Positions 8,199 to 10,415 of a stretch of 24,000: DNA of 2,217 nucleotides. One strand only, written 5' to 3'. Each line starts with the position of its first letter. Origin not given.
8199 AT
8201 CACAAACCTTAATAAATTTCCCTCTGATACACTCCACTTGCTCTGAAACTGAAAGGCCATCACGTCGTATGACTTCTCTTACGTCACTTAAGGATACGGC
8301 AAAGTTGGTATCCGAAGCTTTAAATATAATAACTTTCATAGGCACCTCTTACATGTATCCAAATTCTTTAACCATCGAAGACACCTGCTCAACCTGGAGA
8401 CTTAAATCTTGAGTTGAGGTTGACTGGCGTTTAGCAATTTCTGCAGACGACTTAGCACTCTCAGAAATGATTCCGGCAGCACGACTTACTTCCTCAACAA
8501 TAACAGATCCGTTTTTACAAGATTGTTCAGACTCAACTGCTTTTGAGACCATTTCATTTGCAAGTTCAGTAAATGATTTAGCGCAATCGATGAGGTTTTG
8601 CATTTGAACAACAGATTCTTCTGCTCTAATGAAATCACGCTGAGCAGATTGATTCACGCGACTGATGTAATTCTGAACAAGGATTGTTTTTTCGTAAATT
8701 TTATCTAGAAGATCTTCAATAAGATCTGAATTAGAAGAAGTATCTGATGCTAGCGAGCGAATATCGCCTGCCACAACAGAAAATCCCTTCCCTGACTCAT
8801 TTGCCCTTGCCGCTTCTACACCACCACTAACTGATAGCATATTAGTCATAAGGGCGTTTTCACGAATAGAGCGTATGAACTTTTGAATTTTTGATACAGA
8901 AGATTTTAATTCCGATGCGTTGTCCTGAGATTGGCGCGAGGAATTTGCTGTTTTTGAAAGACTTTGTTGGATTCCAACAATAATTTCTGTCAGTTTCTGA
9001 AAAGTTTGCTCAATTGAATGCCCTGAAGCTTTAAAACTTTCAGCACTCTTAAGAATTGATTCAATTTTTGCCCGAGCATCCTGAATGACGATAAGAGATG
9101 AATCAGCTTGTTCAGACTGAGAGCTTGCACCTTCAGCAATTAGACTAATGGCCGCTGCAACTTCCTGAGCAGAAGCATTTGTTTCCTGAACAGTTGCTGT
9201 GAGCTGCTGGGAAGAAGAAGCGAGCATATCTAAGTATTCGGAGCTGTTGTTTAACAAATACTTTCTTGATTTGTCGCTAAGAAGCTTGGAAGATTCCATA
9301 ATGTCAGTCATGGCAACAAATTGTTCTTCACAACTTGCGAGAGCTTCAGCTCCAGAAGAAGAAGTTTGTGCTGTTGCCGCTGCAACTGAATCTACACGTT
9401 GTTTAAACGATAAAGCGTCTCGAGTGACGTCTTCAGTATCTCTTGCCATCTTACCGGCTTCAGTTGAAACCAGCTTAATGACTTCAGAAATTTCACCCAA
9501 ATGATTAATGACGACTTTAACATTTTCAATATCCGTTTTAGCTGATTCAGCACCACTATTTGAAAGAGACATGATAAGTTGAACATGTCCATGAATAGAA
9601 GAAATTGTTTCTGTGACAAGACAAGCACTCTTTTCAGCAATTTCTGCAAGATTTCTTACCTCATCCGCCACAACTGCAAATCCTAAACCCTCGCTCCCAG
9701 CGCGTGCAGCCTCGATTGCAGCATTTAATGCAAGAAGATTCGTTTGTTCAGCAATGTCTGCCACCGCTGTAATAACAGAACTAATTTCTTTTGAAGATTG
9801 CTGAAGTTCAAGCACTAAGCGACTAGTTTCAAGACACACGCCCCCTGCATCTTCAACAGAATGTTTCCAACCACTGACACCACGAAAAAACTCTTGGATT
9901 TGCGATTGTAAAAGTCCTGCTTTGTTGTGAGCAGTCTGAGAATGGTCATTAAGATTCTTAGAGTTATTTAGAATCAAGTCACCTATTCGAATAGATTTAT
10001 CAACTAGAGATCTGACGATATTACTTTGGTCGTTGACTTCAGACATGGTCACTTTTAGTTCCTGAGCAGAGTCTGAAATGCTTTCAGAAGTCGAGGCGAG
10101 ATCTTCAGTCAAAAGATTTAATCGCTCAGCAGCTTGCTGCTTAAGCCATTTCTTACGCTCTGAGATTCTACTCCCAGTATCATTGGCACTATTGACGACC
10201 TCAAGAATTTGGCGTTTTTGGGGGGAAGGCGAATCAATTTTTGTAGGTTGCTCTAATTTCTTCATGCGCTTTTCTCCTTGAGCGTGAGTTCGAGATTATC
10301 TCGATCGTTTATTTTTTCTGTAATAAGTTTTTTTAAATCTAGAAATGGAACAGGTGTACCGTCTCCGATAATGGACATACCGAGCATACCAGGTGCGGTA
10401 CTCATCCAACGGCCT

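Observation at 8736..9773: Soluble MCP with two signalling hairpin tips in one polypeptide (possible single-chain pseudo-dimer)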

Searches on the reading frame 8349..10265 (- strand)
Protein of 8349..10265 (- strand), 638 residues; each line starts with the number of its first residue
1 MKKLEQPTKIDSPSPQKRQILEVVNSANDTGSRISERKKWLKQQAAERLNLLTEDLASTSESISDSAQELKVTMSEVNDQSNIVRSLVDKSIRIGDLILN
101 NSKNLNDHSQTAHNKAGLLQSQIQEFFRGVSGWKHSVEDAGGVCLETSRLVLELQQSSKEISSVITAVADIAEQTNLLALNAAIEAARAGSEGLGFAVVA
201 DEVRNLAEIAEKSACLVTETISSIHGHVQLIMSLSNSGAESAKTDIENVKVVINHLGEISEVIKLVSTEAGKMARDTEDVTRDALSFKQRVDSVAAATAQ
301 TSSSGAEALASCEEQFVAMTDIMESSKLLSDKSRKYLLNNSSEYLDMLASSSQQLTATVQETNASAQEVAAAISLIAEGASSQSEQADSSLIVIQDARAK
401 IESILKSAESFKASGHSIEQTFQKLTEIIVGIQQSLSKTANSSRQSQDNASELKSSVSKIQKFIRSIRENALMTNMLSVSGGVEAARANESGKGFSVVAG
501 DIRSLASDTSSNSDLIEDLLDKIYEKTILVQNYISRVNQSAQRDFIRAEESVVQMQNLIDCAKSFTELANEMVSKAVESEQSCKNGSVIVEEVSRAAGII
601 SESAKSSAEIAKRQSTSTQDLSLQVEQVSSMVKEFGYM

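Call 3: search_protein_families(library=pfam, proteins=[window:8349-10265:-], max_evalue=10)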
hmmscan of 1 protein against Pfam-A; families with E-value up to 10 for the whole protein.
window:8349-10265:- (638 aa): 5 families
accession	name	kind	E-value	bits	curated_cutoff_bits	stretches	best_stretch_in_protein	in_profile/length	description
PF00015.26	MCPsignal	-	5.3e-48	163.6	34.6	3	146-295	20-169/172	Methyl-accepting chemotaxis protein (MCP) signalling domain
PF06103.16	DUF948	-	0.0015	19.1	37.2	3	44-95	30-81/89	Bacterial protein of unknown function (DUF948)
PF01544.23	CorA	-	0.28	10.9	27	2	46-110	113-179/292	CorA-like Mg2+ transporter protein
PF25001.1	Aegyptin_C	-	0.74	10.3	27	1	519-586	14-85/115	Aegyptin, C-terminal domain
PF12545.13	DUF3739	-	2.8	8.9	27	1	164-211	54-101/110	Filamentous haemagglutinin family outer membrane protein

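Call 13: find_homologous_proteins(query=window:8349-10265:-, max_evalue=1e-10)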
Query window:8349-10265:- (638 aa): 5016 proteins with E <= 1e-10 among 8000 candidates; the best 120 are listed.
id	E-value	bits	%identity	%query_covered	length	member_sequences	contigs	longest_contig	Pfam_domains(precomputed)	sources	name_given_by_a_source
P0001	0.0e+0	1272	100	100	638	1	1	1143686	PF00015.27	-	-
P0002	0.0e+0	1139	89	100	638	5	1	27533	PF00015.27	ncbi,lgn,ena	-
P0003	0.0e+0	1092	86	100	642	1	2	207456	PF00015.27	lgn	-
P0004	3.4e-233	794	65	100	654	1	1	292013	PF00015.27,PF06103.17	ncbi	-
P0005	9.8e-61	225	30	100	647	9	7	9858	PF00015.27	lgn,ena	-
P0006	4.6e-59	219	35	76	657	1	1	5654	PF00015.27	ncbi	-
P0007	1.7e-58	217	35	69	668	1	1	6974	PF00015.27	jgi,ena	-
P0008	1.8e-57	214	33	82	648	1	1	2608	PF00015.27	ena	-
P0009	6.3e-57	212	30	100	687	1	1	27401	PF00015.27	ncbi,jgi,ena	-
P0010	4.8e-56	209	31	95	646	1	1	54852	PF00015.27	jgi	jgi:methyl-accepting chemotaxis protein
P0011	1.0e-55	208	32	82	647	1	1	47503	PF00015.27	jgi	jgi:methyl-accepting chemotaxis protein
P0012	1.9e-55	207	30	93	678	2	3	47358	PF00015.27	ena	-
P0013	2.7e-55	207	31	90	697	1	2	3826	PF00015.27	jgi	jgi:methyl-accepting chemotaxis protein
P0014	3.7e-55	206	30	93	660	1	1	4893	PF00015.27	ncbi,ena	-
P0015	3.8e-55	206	33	78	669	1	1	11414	PF00015.27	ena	-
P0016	7.0e-55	205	31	100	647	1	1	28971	PF00015.27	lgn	-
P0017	9.9e-55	205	31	95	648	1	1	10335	PF00015.27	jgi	jgi:methyl-accepting chemotaxis protein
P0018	5.5e-54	202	29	95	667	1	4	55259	PF00015.27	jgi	jgi:methyl-accepting chemotaxis protein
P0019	1.5e-53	201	30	83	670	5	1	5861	PF00015.27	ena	-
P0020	2.6e-53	200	29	99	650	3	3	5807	PF00015.27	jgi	-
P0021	5.9e-53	199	31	80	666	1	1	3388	PF00015.27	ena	-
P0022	8.6e-53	198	32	79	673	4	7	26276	PF00015.27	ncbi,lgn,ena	-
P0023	9.3e-53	198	32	93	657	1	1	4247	PF00015.27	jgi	jgi:methyl-accepting chemotaxis protein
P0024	9.7e-53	198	29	95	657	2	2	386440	PF00015.27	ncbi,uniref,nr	ncbi:methyl-accepting chemotaxis protein [Heliomicrobium gestii]|uniref:methyl-accepting chemotaxis 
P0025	1.1e-52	198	31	95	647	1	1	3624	PF00015.27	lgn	-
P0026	1.1e-52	198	29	87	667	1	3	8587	PF00015.27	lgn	-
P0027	1.5e-52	198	33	80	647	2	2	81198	PF00015.27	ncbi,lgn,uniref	ncbi:methyl-accepting chemotaxis protein [Acetobacterium sp.]|uniref:methyl-accepting chemotaxis pro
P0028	4.9e-52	196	33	66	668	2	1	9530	PF00015.27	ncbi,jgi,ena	jgi:methyl-accepting chemotaxis protein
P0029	1.3e-51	195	31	95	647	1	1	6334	PF00015.27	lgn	-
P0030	1.5e-51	194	32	80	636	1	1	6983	PF00015.27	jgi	jgi:methyl-accepting chemotaxis protein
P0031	2.3e-51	194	33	69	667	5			PF00015.27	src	-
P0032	3.1e-51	193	31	95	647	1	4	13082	PF00015.27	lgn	-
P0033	4.7e-51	193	30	87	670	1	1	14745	PF00015.27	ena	-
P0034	5.1e-51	193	31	83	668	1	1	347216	PF00015.27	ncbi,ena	-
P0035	5.8e-51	192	34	66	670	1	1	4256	PF00015.27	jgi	jgi:methyl-accepting chemotaxis protein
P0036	7.0e-51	192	32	79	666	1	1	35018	PF00015.27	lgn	-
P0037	7.4e-51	192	31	81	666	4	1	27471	PF00015.27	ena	-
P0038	9.4e-51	192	28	97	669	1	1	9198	PF00015.27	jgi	jgi:methyl-accepting chemotaxis protein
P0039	1.4e-50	191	31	81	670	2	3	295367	PF00015.27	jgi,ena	jgi:methyl-accepting chemotaxis protein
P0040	3.0e-50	190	31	79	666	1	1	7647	PF00015.27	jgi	jgi:methyl-accepting chemotaxis protein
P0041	8.0e-50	189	30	89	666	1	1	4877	PF00015.27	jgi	jgi:methyl-accepting chemotaxis protein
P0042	1.6e-49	188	33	68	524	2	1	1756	PF00015.27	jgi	jgi:methyl-accepting chemotaxis protein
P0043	1.9e-49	187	29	87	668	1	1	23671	PF00015.27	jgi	jgi:methyl-accepting chemotaxis protein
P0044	2.4e-49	187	29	87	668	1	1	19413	PF00015.27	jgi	jgi:methyl-accepting chemotaxis protein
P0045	3.2e-49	187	34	67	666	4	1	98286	PF00015.27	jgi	jgi:methyl-accepting chemotaxis protein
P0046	7.3e-49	185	30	81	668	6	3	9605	PF00015.27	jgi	jgi:methyl-accepting chemotaxis protein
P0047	1.2e-48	185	31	72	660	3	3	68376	PF00015.27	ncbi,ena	-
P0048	1.5e-48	184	32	77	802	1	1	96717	PF00015.27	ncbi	-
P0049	1.9e-48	184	32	80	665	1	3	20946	PF00015.27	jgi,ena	jgi:methyl-accepting chemotaxis protein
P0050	2.4e-48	184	33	66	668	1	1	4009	PF00015.27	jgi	jgi:methyl-accepting chemotaxis protein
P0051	4.2e-48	183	32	80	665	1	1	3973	PF00015.27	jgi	jgi:methyl-accepting chemotaxis protein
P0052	6.5e-48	182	29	81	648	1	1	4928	PF00015.27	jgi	jgi:methyl-accepting chemotaxis protein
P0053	8.5e-48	182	32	80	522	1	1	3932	PF00015.27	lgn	-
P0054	1.0e-47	182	30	81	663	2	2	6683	PF00015.27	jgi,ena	-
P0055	1.2e-47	181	31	79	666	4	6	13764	PF00015.27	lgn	-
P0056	1.9e-47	181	30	82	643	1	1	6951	PF00015.27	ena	-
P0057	3.3e-47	180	33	81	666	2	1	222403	PF00015.27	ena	-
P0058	4.0e-47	180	33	78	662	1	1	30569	PF00015.27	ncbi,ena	-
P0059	4.2e-47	180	29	98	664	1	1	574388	PF00015.27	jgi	jgi:methyl-accepting chemotaxis protein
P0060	5.4e-47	179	32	81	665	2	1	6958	PF00015.27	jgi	jgi:methyl-accepting chemotaxis protein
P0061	5.9e-47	179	32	73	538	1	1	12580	PF00015.27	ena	-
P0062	7.0e-47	179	30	75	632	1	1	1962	PF00015.27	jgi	jgi:methyl-accepting chemotaxis protein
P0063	1.1e-46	178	29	100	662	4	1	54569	PF00015.27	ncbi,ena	-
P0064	1.3e-46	178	31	70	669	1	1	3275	PF00015.27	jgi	jgi:methyl-accepting chemotaxis protein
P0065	1.7e-46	178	33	74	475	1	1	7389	PF00015.27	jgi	-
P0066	2.6e-46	177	32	81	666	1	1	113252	PF00015.27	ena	-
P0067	4.5e-46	176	28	95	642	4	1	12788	PF00015.27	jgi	-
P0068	7.0e-45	172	28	93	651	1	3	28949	PF00015.27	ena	-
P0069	7.5e-45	172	28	88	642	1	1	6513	PF00015.27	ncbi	-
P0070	1.1e-44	172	33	62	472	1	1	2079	PF00015.27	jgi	jgi:methyl-accepting chemotaxis protein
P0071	3.5e-44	170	30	82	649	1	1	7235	PF00015.27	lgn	-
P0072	2.4e-43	167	31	76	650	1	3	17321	PF00015.27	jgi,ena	-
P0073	3.4e-43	167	31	76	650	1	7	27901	PF00015.27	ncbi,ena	-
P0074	9.0e-43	165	29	82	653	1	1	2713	PF00015.27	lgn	-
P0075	2.0e-42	164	28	93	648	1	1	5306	PF00015.27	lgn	-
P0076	2.4e-42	164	29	77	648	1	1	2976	PF00015.27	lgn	-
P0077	2.6e-42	164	28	84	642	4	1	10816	PF00015.27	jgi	-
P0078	2.9e-42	164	32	75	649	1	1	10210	PF00015.27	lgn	-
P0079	4.0e-42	163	28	93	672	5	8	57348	PF00015.27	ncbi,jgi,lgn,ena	jgi:methyl-accepting chemotaxis protein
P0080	7.0e-42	162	28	87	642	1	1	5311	PF00015.27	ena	-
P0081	1.2e-41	162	29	82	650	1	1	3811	PF00015.27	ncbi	-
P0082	3.7e-41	160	30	76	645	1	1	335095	PF00015.27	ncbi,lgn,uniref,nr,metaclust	ncbi:chemotaxis protein [Rhizobium sp. Root708]|uniref:methyl-accepting chemotaxis protein n=1 Tax=R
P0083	4.0e-41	160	29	66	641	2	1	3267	PF00015.27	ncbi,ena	-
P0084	5.5e-41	159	30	82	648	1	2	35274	PF00015.27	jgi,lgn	jgi:methyl-accepting chemotaxis protein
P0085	6.5e-41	159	28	99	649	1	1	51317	PF00015.27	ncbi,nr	ncbi:MAG TPA: methyl-accepting chemotaxis protein [Syntrophomonadaceae bacterium]|nr:methyl-acceptin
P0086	1.1e-40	159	30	82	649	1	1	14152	PF00015.27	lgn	-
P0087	1.6e-40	158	30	76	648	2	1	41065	PF00015.27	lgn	-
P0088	3.2e-40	157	28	99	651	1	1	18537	PF00015.27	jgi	-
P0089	3.3e-40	157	27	93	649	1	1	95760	PF00015.27,PF06103.17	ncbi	-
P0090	4.7e-40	156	30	82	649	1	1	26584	PF00015.27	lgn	-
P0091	4.9e-40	156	27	93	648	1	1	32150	PF00015.27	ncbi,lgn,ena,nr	ncbi:MAG: chemotaxis protein [Firmicutes bacterium HGW-Firmicutes-15]|nr:MAG: chemotaxis protein [Fi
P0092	5.4e-40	156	34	61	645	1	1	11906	PF00015.27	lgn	-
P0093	3.1e-39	154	28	99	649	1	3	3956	PF00015.27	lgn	-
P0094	3.7e-38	150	28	82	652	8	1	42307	PF00015.27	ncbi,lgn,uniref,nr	ncbi:MAG: chemotaxis protein [Syntrophothermus sp.]|uniref:methyl-accepting chemotaxis protein n=1 T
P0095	4.8e-38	150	29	82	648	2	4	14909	PF00015.27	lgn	-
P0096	1.5e-37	148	30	61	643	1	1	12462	PF00015.27,PF06103.17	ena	-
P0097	3.8e-37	147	34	59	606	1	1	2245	PF00015.27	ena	-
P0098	4.6e-37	147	28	92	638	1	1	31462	PF00015.27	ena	-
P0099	5.4e-37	146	29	82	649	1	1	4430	PF00015.27,PF06103.17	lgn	-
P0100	1.1e-36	145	31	76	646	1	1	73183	PF00015.27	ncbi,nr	ncbi:MAG TPA: methyl-accepting chemotaxis protein [Syntrophomonadaceae bacterium]|nr:methyl-acceptin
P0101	2.9e-36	144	29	84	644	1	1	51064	PF00015.27,PF04108.18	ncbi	-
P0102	3.3e-36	144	29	82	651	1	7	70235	PF00015.27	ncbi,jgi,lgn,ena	jgi:methyl-accepting chemotaxis protein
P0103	1.5e-32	132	34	28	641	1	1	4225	PF00015.27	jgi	jgi:methyl-accepting chemotaxis protein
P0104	1.6e-31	128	30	76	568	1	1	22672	PF00015.27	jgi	jgi:methyl-accepting chemotaxis protein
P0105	3.5e-31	127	30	75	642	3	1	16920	PF00015.27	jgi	jgi:methyl-accepting chemotaxis protein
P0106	1.8e-23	102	34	25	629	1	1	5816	PF00015.27,PF00672.31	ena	-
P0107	6.3e-22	97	36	30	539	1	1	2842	PF00015.27,PF00672.31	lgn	-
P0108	1.2e-21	96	42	28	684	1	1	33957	PF00015.27,PF00672.31,PF02743.25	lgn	-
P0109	1.6e-21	95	30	50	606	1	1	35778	PF00015.27,PF00672.31,PF13426.14,PF08448.17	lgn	-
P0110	8.3e-21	93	38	26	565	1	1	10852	PF00015.27,PF00672.31,PF12729.14,PF02203.22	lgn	-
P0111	1.3e-20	92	-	-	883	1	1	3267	PF00015.27,PF03480.19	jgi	jgi:TRAP-type transport system periplasmic protein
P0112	3.1e-20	91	37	23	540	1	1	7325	PF00015.27,PF00672.31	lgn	-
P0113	3.1e-20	91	36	28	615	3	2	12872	PF00015.27,PF00672.31,PF12729.14,PF02203.22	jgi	-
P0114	3.4e-20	91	35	27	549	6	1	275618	PF00015.27,PF00672.31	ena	-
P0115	3.8e-20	91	35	30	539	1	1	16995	PF00015.27,PF00672.31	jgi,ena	-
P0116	4.0e-20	91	33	27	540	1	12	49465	PF00015.27,PF00672.31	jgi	jgi:methyl-accepting chemotaxis protein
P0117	4.3e-20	91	36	24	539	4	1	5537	PF00015.27,PF00672.31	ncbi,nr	ncbi:MAG TPA: methyl-accepting chemotaxis protein [Pseudomonas sp.]|nr:methyl-accepting chemotaxis p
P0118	5.9e-20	90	34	26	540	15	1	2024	PF00015.27,PF00672.31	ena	-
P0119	6.5e-20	90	33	27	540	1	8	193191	PF00015.27,PF00672.31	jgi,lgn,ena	-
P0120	7.4e-20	90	32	36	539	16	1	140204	PF00015.27,PF00672.31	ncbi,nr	ncbi:MAG: methyl-accepting chemotaxis protein [Pseudomonas sp.]|nr:methyl-accepting chemotaxis prote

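Call 14: find_encoding_contigs(protein=P0004, flank=10000, max_places=2)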
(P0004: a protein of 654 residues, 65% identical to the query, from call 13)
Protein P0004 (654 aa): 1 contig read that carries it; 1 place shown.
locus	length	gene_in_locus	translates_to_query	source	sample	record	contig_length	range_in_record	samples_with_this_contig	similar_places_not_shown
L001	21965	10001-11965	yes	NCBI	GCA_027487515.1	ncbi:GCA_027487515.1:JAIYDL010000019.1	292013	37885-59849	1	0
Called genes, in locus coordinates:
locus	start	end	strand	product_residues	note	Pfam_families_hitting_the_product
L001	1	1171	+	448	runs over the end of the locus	PF00324:AA_permease, PF13520:AA_permease_2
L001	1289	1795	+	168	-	-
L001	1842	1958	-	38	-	-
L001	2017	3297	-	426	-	PF02353:CMAS, PF13489:Methyltransf_23 (weak), PF08241:Methyltransf_11 (weak), PF08242:Methyltransf_12 (weak), PF13649:Methyltransf_25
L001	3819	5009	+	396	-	-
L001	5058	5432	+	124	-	-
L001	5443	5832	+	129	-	PF01166:TSC22 (faint)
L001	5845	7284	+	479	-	-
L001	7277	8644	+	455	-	PF00221:Lyase_aromatic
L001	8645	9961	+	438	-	PF00501:AMP-binding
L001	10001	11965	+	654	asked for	PF06103:DUF948 (faint), PF00015:MCPsignal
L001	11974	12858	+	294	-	PF01584:CheW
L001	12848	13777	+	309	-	PF01339:CheB_methylest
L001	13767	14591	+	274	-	PF01739:CheR, PF08242:Methyltransf_12, PF08241:Methyltransf_11, PF13649:Methyltransf_25 (weak), PF13847:Methyltransf_31 (weak)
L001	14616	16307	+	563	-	PF01627:Hpt, PF02518:HATPase_c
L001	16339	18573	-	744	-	PF16313:DUF4953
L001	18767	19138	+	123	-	-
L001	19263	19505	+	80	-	-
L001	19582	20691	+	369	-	PF08450:SGL (weak), PF03022:MRJP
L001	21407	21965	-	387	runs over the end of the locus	PF02661:Fic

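Call 15: find_encoding_contigs(protein=P0024, flank=8000, max_places=2)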
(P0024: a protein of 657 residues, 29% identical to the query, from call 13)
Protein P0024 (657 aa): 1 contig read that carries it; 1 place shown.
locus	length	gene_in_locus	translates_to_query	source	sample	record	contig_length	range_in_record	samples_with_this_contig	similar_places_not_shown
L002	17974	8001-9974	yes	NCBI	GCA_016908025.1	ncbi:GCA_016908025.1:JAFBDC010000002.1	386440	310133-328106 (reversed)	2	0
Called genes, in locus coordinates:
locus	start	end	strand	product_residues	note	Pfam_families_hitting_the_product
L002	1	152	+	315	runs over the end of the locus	PF01193:RNA_pol_L, PF01000:RNA_pol_A_bac, PF03118:RNA_pol_A_CTD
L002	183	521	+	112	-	PF01196:Ribosomal_L17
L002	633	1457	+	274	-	PF00005:ABC_tran, PF02463:SMC_N, PF13555:AAA_29 (weak), PF13304:AAA_21 (weak)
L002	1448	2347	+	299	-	PF00005:ABC_tran, PF02463:SMC_N (faint), PF13304:AAA_21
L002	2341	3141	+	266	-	PF02361:CbiQ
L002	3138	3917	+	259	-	PF01416:PseudoU_synth_1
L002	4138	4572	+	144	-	PF00572:Ribosomal_L13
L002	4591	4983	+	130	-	PF00380:Ribosomal_S9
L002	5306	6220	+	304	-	-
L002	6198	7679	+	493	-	PF00072:Response_reg, PF07728:AAA_5 (faint), PF00158:Sigma54_activat, PF14532:Sigma54_activ_2, PF25601:AAA_lid_14, PF02954:HTH_8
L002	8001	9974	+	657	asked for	PF00015:MCPsignal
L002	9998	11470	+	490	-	PF01584:CheW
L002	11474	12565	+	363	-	PF00072:Response_reg, PF01339:CheB_methylest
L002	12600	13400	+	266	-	PF01740:STAS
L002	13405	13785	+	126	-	PF01740:STAS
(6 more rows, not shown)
